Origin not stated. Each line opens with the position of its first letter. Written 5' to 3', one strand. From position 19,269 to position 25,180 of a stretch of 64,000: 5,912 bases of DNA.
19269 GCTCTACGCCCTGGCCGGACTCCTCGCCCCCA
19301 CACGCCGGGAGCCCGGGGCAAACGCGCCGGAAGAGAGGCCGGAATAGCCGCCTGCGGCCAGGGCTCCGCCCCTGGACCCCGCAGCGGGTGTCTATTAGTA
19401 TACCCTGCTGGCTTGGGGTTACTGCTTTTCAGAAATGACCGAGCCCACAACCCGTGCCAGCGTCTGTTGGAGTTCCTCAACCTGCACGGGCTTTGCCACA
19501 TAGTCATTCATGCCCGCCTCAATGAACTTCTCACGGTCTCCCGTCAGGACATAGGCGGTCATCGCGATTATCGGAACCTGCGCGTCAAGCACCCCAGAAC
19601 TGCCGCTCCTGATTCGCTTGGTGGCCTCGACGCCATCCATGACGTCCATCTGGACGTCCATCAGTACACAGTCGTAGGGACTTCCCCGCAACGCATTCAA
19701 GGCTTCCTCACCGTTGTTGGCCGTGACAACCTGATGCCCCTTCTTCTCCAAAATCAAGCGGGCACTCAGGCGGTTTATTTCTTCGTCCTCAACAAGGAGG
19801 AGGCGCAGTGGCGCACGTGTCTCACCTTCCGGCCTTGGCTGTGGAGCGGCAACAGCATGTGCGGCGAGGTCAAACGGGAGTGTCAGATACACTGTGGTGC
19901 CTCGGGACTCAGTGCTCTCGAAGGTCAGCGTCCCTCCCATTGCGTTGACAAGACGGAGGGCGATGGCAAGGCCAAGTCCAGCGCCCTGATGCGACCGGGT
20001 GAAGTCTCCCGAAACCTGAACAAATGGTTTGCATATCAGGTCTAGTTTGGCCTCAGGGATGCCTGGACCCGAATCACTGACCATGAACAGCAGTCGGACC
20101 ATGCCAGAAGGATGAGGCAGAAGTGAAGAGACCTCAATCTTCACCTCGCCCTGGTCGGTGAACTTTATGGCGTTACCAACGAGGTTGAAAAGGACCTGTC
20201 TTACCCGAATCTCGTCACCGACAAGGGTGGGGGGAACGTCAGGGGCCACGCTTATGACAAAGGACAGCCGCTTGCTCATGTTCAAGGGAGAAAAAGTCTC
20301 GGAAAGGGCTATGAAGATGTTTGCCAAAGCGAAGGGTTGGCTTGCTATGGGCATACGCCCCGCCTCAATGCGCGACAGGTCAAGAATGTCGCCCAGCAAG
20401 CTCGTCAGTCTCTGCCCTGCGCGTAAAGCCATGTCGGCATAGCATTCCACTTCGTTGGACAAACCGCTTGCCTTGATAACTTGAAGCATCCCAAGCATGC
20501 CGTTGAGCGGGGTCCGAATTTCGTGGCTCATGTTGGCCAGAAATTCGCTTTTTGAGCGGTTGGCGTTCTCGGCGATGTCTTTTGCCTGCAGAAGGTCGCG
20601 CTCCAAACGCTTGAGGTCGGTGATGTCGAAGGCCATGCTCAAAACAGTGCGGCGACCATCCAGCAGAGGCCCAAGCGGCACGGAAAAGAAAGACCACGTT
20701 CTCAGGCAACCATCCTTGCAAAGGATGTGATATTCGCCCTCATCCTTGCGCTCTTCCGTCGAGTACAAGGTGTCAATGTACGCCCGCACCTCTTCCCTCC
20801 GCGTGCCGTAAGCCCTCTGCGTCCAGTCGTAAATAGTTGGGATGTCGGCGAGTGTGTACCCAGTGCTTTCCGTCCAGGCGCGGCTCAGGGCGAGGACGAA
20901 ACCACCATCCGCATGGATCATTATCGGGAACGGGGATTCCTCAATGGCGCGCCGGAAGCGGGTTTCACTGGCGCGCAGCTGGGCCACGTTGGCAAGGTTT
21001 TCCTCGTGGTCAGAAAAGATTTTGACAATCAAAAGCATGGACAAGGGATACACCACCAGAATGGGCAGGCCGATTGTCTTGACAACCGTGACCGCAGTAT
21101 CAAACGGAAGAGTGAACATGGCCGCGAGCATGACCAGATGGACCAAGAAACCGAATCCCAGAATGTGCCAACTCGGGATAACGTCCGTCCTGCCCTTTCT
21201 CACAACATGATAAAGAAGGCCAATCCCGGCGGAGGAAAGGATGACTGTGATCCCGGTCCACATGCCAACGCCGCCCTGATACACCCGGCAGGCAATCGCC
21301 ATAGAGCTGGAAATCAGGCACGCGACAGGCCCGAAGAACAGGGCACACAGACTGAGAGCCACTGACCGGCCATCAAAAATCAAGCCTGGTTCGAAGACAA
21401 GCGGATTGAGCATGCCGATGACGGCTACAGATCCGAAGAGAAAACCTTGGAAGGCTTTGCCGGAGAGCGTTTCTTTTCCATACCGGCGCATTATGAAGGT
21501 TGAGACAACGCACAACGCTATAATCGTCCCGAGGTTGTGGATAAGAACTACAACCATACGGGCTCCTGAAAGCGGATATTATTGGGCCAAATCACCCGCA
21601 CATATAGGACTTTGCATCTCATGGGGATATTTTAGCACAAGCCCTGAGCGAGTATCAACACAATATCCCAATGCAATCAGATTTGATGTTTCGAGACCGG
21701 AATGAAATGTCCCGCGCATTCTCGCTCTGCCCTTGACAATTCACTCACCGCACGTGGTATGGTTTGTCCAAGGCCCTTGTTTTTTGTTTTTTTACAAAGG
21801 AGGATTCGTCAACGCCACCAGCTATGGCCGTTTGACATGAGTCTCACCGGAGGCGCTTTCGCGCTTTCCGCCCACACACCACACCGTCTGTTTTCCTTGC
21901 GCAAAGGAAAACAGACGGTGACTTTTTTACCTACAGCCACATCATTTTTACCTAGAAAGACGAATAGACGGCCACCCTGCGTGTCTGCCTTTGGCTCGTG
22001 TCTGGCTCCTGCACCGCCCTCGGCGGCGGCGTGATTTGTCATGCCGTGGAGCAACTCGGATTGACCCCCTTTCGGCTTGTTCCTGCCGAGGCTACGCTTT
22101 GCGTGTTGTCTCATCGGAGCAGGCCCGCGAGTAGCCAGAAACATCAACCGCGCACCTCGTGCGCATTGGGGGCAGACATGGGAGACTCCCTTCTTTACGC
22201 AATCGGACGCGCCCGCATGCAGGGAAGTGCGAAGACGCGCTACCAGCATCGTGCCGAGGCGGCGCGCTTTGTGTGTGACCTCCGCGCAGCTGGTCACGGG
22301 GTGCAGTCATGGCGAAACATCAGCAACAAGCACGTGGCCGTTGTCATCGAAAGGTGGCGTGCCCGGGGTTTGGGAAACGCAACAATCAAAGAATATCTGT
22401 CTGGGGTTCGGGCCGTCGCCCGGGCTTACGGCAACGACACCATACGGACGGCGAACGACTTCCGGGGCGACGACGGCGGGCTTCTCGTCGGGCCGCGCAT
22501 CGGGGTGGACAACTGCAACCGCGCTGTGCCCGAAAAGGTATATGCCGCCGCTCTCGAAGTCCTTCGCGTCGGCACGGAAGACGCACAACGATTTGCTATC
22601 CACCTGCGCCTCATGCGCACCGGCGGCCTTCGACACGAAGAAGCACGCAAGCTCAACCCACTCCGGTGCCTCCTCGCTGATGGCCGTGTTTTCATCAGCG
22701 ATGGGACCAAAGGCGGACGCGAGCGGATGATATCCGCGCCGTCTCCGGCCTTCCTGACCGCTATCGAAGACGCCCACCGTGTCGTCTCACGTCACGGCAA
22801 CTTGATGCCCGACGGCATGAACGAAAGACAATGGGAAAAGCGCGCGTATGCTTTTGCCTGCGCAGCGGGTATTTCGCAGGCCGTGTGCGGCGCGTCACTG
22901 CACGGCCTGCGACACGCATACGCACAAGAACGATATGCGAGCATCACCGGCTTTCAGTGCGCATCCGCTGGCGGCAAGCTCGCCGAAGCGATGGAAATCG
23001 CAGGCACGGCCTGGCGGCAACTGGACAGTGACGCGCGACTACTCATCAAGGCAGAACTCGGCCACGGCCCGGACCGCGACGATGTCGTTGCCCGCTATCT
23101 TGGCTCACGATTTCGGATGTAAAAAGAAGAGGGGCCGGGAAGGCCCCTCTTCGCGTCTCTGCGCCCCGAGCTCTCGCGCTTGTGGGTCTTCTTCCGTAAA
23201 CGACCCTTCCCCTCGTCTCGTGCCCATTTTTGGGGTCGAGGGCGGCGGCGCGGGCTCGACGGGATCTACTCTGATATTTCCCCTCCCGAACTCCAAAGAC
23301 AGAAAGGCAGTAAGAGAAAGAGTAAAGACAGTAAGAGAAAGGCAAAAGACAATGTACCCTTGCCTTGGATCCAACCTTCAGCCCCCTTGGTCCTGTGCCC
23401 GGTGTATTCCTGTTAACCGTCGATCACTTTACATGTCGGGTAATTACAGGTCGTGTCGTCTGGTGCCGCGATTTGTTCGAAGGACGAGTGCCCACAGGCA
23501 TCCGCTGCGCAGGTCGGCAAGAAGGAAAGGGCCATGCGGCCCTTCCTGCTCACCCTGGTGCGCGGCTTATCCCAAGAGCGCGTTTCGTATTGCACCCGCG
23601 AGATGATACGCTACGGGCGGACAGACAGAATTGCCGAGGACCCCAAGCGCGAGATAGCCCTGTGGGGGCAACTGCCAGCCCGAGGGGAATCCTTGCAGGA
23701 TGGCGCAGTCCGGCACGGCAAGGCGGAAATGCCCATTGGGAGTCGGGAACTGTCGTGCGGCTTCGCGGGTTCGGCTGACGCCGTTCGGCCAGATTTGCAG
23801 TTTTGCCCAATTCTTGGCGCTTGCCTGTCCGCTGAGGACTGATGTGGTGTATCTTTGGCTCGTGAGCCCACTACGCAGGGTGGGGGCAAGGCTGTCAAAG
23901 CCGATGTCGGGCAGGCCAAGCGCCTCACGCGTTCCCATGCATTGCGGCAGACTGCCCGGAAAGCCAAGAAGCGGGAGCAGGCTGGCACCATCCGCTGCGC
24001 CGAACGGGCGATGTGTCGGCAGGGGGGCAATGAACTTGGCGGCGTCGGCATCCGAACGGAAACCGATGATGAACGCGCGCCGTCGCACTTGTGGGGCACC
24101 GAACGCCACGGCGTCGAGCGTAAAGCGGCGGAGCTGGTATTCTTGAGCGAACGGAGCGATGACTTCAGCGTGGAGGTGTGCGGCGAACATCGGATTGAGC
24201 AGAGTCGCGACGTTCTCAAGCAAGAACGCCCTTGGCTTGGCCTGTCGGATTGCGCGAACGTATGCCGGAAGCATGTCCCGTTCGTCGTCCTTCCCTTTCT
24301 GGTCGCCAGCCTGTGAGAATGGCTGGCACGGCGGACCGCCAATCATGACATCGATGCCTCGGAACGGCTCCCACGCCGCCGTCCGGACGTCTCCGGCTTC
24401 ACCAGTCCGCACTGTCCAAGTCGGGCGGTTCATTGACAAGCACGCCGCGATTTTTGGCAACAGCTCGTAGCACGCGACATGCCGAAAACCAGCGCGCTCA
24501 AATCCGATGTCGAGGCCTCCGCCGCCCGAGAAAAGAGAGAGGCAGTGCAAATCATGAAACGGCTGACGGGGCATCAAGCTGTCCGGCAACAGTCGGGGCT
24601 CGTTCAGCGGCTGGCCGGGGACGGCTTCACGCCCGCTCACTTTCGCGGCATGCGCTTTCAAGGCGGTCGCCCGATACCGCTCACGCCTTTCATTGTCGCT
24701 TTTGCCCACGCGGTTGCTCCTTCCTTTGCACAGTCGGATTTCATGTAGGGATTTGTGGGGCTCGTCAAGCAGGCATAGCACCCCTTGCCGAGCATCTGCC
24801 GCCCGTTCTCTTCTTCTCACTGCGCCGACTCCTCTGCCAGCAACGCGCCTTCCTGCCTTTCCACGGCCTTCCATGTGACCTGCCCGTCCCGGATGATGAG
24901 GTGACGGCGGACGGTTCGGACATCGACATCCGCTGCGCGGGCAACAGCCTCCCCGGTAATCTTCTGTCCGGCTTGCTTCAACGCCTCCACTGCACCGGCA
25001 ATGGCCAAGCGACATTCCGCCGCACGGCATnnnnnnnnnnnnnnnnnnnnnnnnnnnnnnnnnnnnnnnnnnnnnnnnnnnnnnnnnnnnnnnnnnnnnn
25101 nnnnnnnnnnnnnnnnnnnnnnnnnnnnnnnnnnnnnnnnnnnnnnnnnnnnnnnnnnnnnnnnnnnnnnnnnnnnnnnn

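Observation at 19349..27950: Large serine recombinase element inserted inside a host REP repeat, with att sites reconstructable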

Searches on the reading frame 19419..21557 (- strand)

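Call 4: search_protein_families(library=pfam, proteins=[window:19419-21557:-], max_evalue=0.01)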
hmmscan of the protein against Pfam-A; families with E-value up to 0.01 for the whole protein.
window:19419-21557:- (712 aa): 5 families
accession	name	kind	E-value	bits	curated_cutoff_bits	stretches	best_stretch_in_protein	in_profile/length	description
PF02518.31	HATPase_c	-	8.9e-28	97.4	26.4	1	447-563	1-110/111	Histidine kinase-, DNA gyrase B-, and HSP90-like ATPase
PF00072.30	Response_reg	-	1.9e-26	92.9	30.2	1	587-700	2-110/111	Response regulator receiver domain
PF07694.17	5TM-5TMR_LYT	-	3.3e-26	92.3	24.6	1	27-183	11-168/169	5TMR of 5TMR-LYT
PF00512.31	HisKA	-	7.7e-20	71.2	26.9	1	335-400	1-66/66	His Kinase A (phospho-acceptor) domain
PF08447.18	PAS_3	-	0.0067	17.1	25.6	0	223-287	3-67/89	PAS fold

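Call 78: search_protein_families(library=ncbifam, proteins=[window:19419-21557:-], max_evalue=0.001)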
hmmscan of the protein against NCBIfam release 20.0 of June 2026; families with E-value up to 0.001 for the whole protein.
window:19419-21557:- (712 aa): 148 families (the best 25 are shown)
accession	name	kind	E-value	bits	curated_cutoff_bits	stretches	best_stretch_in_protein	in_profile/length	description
TIGR02956.1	TMAO_torS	equivalog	2.2e-104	350.4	676.5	1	324-705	452-821/967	TMAO reductase system sensor histidine kinase/response regulator TorS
NF011874.0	PRK15347.1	equivalog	6.1e-94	315.8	852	2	320-586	382-633/921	two component system sensor kinase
NF041947.1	LuxQ_Vibrio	equivalog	1.4e-93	314.3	1200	1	302-701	438-836/843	quorum-sensing autoinducer 2 sensor kinase/phosphatase LuxQ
NF008318.0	PRK11107.1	equivalog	1.5e-93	314.5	890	2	322-571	279-527/920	two-component sensor histidine kinase BarA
NF008302.0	PRK11091.1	equivalog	4.3e-81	273.2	838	1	301-705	255-644/779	aerobic respiration two-component sensor histidine kinase ArcB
NF008099.0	PRK10841.1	equivalog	1.5e-76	258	920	2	310-564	444-692/949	two-component system sensor histidine kinase RcsC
NF008543.0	PRK11466.1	equivalog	2.4e-64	217.6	982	1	314-704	422-798/914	TMAO reductase system sensor histidine kinase/response regulator TorS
NF038297.2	hybrid_HK_HrmK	equivalog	1.5e-63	215.4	725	1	311-701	210-605/607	hybrid histidine kinase/response regulator HrmK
NF045901.1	HisKinLetSLeg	equivalog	1.1e-58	199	1650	2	322-560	279-516/906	two-component system sensor histidine kinase LetS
NF007420.1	PRK09959.1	equivalog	1.4e-53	181.8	1995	1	310-702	686-1072/1197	acid-sensing system histidine kinase EvgS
NF047874.1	MASE3_PAS_HK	subfamily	2.9e-43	148.6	560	1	185-565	251-628/655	MASE3 domain-containing sensor histidine kinase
NF046044.1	PnpS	equivalog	1.6e-41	142.6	400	1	196-561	52-390/390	two-component system histidine kinase PnpS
NF041832.1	near_NosP_CTERM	subfamily_domain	2e-41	142.3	400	1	330-703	1-369/370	NahK/ErcS family hybrid sensor histidine kinase/response regulator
NF041880.1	EPS_EpsF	equivalog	5e-40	137.4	900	2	195-555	140-486/492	response regulator EpsF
TIGR02966.1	phoR_proteo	equivalog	1.6e-38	132.6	334.2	1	319-556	95-329/333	phosphate regulon sensor histidine kinase PhoR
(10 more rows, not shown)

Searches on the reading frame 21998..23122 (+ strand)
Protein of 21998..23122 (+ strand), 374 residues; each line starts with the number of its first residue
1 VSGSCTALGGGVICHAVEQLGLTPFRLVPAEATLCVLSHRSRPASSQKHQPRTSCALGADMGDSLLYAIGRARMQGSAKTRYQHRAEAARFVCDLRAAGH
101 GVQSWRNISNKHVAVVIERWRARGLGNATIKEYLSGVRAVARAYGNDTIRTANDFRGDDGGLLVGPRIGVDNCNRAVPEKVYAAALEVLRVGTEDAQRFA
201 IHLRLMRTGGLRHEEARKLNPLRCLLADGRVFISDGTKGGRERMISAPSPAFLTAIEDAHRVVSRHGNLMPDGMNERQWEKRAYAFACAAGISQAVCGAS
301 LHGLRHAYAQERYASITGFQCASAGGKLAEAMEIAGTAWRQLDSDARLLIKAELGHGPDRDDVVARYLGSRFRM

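Call 4: search_protein_families(library=pfam, proteins=[window:21998-23122:+], max_evalue=0.01)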
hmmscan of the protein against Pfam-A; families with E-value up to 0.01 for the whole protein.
window:21998-23122:+ (374 aa): 2 families
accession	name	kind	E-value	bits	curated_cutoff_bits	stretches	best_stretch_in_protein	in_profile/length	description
PF12835.12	Integrase_1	-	9.8e-10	39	23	1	173-311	10-149/149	Integrase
PF12834.13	Phage_int_SAM_2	-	1.2e-07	32.7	22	1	74-147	15-88/91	Phage integrase, N-terminal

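Call 78: search_protein_families(library=ncbifam, proteins=[window:21998-23122:+], max_evalue=0.001)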
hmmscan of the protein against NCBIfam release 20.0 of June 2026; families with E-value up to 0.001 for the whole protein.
window:21998-23122:+ (374 aa): 1 family
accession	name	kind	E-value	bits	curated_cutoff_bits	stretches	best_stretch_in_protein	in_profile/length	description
TIGR02224.1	recomb_XerC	equivalog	0.00094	18.6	335.15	0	74-251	11-180/295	tyrosine recombinase XerC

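Call 87: search_protein_families(library=phrogs, proteins=[window:21998-23122:+], max_evalue=0.001)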
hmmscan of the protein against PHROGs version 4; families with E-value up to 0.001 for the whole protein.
window:21998-23122:+ (374 aa): 1 family
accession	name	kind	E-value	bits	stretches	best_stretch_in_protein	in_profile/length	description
phrog_1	-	integration and excision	1.6e-05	25.4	1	77-309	183-403/611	integrase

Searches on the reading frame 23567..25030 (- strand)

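Call 4: search_protein_families(library=pfam, proteins=[window:23567-25030:-], max_evalue=0.01)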
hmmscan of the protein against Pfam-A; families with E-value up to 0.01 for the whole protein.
window:23567-25030:- (487 aa): 1 family
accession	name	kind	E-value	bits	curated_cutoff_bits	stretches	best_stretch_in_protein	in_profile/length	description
PF00145.23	DNA_methylase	-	2.5e-49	168.9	22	2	162-331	2-168/324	C-5 cytosine-specific DNA methylase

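Call 78: search_protein_families(library=ncbifam, proteins=[window:23567-25030:-], max_evalue=0.001)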
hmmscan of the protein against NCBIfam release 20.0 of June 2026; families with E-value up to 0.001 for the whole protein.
window:23567-25030:- (487 aa): 2 families
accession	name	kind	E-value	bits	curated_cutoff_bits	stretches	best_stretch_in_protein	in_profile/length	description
TIGR00675.1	dcm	superfamily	1.1e-38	133.7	100.65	1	164-339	2-176/329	DNA (cytosine-5-)-methyltransferase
NF007772.0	PRK10458.1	subfamily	0.00036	19.2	710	0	227-277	171-231/472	DNA cytosine methylase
